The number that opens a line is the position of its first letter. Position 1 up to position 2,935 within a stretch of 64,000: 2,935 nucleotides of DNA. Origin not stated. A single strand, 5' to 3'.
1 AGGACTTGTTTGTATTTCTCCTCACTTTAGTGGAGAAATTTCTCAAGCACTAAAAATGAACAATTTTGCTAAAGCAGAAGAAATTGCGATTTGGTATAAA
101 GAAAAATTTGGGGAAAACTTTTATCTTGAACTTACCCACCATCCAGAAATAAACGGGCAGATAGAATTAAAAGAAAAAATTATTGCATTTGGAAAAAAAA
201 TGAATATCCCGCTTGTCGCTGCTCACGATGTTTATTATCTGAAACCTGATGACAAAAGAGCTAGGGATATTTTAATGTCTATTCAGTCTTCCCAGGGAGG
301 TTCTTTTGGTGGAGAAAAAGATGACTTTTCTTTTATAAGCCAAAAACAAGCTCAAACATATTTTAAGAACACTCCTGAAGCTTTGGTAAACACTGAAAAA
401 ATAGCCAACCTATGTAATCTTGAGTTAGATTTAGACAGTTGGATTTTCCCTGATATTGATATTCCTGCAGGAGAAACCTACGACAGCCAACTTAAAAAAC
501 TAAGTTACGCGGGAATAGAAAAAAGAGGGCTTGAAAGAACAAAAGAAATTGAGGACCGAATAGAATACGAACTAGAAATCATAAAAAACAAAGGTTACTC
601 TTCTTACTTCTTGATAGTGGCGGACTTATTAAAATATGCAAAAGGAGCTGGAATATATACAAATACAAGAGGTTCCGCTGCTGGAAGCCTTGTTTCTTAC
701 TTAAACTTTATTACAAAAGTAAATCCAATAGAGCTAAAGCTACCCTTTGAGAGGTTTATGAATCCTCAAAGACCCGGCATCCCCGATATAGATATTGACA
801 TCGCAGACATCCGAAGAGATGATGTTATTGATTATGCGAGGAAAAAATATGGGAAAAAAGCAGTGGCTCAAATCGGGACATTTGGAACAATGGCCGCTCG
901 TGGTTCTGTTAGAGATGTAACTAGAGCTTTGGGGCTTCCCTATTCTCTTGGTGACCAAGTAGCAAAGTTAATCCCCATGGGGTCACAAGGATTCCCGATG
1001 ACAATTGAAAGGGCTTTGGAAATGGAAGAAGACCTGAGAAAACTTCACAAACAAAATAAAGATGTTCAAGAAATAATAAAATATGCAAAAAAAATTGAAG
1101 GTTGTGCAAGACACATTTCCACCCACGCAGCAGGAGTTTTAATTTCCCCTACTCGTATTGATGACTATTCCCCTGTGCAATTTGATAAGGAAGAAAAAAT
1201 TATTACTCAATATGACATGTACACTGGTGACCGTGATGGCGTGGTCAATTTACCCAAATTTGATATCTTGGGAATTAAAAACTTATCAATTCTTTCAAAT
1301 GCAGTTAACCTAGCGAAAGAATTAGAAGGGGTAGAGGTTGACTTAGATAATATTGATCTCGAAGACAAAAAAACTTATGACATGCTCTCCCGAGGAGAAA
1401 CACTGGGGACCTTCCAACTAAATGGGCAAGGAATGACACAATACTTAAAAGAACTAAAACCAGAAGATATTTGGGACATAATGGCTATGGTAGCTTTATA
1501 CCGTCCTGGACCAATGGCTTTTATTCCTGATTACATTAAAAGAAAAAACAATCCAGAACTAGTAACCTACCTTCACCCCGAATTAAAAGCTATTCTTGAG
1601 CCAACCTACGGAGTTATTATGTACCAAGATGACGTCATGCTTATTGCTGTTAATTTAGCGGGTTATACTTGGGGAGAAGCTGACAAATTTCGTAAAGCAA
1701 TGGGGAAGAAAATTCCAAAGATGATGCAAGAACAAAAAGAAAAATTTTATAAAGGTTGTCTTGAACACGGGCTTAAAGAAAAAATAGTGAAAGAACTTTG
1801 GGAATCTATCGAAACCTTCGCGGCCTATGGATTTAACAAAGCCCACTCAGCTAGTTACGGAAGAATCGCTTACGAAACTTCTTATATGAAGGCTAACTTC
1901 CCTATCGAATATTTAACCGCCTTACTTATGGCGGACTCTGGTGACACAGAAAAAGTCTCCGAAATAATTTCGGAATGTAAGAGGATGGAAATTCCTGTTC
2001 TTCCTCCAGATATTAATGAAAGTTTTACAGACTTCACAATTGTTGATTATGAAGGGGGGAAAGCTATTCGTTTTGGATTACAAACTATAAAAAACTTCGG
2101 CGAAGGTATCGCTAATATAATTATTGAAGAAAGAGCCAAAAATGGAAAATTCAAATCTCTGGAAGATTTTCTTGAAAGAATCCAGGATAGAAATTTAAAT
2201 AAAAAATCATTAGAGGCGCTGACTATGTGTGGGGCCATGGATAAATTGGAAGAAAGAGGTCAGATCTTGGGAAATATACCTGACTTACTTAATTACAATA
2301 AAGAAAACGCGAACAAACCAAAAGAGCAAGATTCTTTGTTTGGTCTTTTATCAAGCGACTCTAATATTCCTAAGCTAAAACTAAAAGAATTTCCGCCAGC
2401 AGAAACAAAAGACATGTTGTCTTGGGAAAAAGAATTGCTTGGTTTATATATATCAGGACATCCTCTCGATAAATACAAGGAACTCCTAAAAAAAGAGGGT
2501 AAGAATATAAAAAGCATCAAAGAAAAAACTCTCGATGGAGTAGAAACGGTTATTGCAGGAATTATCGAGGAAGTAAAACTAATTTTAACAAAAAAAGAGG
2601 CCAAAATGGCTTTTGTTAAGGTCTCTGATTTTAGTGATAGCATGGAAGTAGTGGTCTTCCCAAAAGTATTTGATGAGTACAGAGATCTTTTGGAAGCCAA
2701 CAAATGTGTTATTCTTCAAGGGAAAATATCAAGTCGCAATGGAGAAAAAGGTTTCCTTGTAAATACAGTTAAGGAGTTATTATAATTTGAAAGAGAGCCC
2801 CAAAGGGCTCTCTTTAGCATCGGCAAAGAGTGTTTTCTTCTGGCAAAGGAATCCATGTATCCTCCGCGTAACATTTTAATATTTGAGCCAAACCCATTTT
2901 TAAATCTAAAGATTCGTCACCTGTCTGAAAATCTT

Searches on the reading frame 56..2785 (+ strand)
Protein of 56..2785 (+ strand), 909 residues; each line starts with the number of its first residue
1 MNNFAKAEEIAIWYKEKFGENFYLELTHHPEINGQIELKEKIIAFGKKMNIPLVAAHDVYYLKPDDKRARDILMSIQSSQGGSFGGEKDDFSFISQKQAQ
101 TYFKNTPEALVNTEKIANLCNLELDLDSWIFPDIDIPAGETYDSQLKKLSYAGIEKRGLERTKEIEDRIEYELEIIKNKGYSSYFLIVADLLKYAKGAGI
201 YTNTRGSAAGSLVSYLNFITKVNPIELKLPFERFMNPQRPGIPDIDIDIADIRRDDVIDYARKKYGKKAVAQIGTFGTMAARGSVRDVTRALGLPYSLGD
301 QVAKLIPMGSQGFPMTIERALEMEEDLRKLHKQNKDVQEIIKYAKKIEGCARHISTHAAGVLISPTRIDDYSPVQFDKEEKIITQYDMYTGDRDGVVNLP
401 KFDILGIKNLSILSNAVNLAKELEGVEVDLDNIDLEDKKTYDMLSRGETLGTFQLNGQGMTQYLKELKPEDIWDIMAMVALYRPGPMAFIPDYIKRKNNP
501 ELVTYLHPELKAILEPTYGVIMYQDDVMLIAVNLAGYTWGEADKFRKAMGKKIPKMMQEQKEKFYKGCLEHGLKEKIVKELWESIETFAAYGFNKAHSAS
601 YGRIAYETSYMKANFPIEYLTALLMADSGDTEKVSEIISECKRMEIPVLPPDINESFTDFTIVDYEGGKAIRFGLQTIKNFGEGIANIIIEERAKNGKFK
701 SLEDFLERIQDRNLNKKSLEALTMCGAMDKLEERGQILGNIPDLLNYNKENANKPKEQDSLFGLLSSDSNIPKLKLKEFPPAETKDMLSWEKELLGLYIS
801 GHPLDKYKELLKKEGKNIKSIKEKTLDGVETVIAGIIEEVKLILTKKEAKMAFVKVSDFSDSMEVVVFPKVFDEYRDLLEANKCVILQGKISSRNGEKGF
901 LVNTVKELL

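Call 58: search_protein_families(library=pfam, proteins=[window:56-2785:+], max_evalue=0.001)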
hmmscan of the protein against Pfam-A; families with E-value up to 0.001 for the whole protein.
window:56-2785:+ (909 aa): 5 families
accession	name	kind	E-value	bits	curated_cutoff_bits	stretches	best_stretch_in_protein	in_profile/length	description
PF07733.18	DNA_pol3_alpha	-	1.4e-86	290.7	23.9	1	145-406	2-260/260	Bacterial DNA polymerase III alpha NTPase domain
PF17657.6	DNA_pol3_finger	-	2.1e-58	196.8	22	1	409-572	1-166/166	Bacterial DNA polymerase III alpha subunit finger domain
PF14579.12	HHH_6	-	4.4e-28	97.8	25.6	1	646-733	2-86/90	Helix-hairpin-helix motif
PF01336.31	tRNA_anti-codon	-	1.3e-10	41.5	27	1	832-904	2-71/75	OB-fold nucleic acid binding domain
PF12836.13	HHH_3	-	0.00027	21.4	27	1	675-707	16-48/65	Helix-hairpin-helix motif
